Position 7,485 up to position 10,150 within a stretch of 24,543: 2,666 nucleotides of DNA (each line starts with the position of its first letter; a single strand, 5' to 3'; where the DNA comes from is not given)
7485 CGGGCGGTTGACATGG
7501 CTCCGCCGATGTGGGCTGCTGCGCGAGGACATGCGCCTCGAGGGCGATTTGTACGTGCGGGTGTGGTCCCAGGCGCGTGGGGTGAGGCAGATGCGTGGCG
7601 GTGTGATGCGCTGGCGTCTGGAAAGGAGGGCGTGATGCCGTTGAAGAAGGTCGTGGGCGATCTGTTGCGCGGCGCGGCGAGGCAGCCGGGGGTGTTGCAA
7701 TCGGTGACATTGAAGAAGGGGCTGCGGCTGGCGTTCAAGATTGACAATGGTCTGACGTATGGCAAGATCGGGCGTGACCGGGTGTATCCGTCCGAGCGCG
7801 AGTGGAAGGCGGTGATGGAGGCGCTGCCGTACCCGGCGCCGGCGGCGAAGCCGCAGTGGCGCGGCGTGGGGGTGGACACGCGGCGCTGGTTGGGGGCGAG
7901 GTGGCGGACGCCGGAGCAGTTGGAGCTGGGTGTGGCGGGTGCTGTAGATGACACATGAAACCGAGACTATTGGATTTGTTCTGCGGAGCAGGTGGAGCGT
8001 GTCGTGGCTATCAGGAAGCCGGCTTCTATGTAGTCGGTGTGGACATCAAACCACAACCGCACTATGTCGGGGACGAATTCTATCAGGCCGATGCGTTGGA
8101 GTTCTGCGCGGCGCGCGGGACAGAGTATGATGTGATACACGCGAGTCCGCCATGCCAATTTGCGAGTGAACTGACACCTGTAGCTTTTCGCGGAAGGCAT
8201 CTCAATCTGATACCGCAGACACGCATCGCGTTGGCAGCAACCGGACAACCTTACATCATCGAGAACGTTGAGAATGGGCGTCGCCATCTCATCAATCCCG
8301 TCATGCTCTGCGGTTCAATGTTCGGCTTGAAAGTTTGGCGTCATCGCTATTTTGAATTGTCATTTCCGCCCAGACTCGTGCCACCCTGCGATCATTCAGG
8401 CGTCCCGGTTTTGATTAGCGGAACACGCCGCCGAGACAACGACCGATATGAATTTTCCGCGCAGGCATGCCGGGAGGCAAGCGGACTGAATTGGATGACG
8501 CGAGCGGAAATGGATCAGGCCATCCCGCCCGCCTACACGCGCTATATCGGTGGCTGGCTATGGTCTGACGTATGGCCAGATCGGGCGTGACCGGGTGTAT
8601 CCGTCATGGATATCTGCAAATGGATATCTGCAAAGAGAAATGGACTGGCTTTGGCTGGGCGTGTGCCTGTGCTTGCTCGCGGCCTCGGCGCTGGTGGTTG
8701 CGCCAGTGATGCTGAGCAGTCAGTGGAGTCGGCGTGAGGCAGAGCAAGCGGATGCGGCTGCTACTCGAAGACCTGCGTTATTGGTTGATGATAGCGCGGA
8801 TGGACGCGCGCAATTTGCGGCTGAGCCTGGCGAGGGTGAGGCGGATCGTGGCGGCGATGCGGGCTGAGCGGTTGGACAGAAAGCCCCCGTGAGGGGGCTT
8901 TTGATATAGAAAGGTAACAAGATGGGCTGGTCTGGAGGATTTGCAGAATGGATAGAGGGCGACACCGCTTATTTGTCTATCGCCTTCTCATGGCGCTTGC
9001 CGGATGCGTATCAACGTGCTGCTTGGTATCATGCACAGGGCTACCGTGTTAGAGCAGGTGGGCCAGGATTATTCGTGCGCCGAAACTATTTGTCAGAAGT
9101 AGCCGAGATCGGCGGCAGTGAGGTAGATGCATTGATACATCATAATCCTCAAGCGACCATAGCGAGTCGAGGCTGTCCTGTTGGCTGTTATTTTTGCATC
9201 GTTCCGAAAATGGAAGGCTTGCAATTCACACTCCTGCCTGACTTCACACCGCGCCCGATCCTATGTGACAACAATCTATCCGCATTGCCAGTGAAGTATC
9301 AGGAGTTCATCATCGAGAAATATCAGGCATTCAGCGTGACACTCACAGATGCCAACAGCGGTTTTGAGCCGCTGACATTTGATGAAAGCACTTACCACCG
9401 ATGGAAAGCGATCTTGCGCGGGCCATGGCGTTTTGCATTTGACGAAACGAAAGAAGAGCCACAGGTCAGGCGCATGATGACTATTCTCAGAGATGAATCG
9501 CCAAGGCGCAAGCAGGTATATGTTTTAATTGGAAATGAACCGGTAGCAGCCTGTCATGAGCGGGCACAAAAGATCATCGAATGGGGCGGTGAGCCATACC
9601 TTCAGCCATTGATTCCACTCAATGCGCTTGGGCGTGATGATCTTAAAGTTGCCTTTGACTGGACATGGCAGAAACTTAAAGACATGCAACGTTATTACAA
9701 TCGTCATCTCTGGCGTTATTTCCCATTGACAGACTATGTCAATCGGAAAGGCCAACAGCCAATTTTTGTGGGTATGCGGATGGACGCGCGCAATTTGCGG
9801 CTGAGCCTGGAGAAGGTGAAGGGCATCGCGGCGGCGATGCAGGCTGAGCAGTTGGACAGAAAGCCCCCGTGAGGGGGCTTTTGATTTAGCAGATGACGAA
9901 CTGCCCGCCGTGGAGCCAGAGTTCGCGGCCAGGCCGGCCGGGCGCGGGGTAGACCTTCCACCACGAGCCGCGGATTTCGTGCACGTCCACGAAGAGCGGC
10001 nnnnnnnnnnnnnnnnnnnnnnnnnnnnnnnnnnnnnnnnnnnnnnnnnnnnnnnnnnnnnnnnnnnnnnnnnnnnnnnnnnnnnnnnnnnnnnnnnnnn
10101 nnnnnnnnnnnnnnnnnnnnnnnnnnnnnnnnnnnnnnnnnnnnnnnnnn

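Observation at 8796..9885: Orphan low-G+C radical-SAM enzyme inserted behind a duplicated terminator, next to the DNA methyltransferase: possible DNA-modification or other novel cargo function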

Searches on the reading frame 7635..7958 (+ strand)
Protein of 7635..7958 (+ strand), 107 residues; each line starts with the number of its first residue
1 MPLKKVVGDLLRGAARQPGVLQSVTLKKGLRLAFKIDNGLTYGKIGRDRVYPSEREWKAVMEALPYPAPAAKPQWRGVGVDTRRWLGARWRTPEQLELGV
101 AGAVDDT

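Call 54: search_protein_families(library=phrogs, proteins=[window:7635-7958:+], max_evalue=0.001)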
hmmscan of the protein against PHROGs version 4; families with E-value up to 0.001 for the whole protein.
window:7635-7958:+ (107 aa): 0 families

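Call 56: find_related_loci(query=window:7635-7958:+, collection=viral_contigs, flank=5000)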
Query window:7635-7958:+ (107 aa) in viral_contigs; peptide patterns used: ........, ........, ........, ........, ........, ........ (x = any residue, [..] = any of these).
9 stretches matched a pattern, but none encodes a relative of the query by tblastn (E <= 1e-3).

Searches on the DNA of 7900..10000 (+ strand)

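Call 8: search_dna_similar(query=window:7900-10000:+, collection=phages, mode=distant)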
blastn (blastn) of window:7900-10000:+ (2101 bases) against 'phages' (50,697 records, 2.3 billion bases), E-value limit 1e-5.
Records with a match: 68; places in all: 68; records where one place covers at least 80% of the query: 0.
Best place of each record, by identity: 60-80% 68.
By first word of the organism name: Mycobacterium 60; Streptomyces 8.
By host as written in the record: Mycobacterium smegmatis mc2 155 38; Mycobacterium smegmatis mc#155 8; Mycobacterium sp. 6; Streptomyces griseus ATCC 10137 6; Mycobacterium smegmatis mc2155 3; - 2; Streptomyces viridochromogenes DSM40736 2; Mycobacterium smegmatis mc2 115 1; and 2 more.
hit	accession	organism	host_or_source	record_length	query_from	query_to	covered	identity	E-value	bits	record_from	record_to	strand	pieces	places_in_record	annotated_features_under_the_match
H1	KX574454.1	Mycobacterium phage PacerPaul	Mycobacterium smegmatis mc2 155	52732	74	260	9%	74.6%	1e-22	115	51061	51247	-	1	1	DNA methyltransferase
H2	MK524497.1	Mycobacterium phage Francis47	Mycobacterium smegmatis mc#155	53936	74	260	9%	74.6%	1e-22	115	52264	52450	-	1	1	89: DNA methyltransferase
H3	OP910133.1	Mycobacterium phage Licorice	Mycobacterium smegmatis mc#155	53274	74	260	9%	74.6%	1e-22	115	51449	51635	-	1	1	87: DNA methyltransferase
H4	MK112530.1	Mycobacterium phage BigPaolini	Mycobacterium smegmatis mc2 155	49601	74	260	9%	74.1%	1e-21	111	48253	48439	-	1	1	83: DNA methyltransferase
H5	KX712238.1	Mycobacterium phage Zephyr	Mycobacterium smegmatis mc2 115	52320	72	258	9%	72.9%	8e-19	103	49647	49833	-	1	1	DNA methyltransferase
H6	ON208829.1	Mycobacterium phage Seanderson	Mycobacterium smegmatis mc#155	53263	74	258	9%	73.5%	4e-22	113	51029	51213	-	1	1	85: DNA methyltransferase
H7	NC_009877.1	Mycobacterium phage U2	Mycobacterium sp.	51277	72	258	9%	72.2%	2e-19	104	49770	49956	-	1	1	DNA methyltransferase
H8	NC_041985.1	Mycobacterium phage Switzer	Mycobacterium smegmatis mc2 155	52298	72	258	9%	72.2%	2e-19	104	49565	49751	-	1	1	84: DNA methyltransferase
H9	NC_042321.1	Mycobacterium phage Lesedi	Mycobacterium smegmatis mc2 155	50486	72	258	9%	72.2%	2e-19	104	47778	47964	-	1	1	82: DNA methyltransferase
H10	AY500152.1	Mycobacterium phage U2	Mycobacterium sp.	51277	72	258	9%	72.2%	2e-19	104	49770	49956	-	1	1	DNA methyltransferase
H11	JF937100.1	Mycobacterium phage Lesedi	Mycobacterium smegmatis mc2 155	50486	72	258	9%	72.2%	2e-19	104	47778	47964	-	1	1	82: DNA methyltransferase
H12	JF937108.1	Mycobacterium phage Switzer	Mycobacterium smegmatis mc2 155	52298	72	258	9%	72.2%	2e-19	104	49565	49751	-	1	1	84: DNA methyltransferase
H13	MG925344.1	Mycobacterium phage Ichabod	Mycobacterium smegmatis mc2 155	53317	72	258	9%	72.2%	2e-19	104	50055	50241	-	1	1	88: DNA methyltransferase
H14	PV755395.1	Mycobacterium phage EnzoK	Mycobacterium smegmatis mc#155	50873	72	258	9%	72.2%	2e-19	104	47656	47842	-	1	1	88: DNA methylase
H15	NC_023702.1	Mycobacterium phage Kugel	Mycobacterium smegmatis mc2 155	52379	74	258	9%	73.0%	5e-21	109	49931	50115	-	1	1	87: DNA methyltransferase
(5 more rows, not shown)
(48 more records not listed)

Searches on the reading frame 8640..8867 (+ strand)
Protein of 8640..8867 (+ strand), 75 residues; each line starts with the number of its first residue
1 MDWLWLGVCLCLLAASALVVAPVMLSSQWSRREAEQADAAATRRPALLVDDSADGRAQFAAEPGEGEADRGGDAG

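Call 73: search_protein_families(library=pfam, proteins=[window:8640-8867:+], max_evalue=0.01)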
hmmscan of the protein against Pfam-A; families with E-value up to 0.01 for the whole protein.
window:8640-8867:+ (75 aa): 0 families

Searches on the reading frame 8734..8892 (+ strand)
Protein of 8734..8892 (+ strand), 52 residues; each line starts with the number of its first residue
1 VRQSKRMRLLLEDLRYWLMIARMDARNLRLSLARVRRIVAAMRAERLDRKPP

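Call 5: search_protein_families(library=pfam, proteins=[window:8734-8892:+], max_evalue=1)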
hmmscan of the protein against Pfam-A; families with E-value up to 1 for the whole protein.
window:8734-8892:+ (52 aa): 0 families

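Call 6: search_protein_families(library=phrogs, proteins=[window:8734-8892:+], max_evalue=1)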
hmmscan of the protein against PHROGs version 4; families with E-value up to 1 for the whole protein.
window:8734-8892:+ (52 aa): 1 family
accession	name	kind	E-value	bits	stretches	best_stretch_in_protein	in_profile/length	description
phrog_11290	-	unknown function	0.094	14.2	1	8-36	19-47/94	-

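Call 57: find_homologous_proteins(query=window:8734-8892:+, max_evalue=1)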
Query window:8734-8892:+ (52 aa): 1 proteins with E <= 1 among 1 candidates.
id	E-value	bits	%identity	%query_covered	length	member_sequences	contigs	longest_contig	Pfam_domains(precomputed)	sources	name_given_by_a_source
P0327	5.8e-19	84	100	88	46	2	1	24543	-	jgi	-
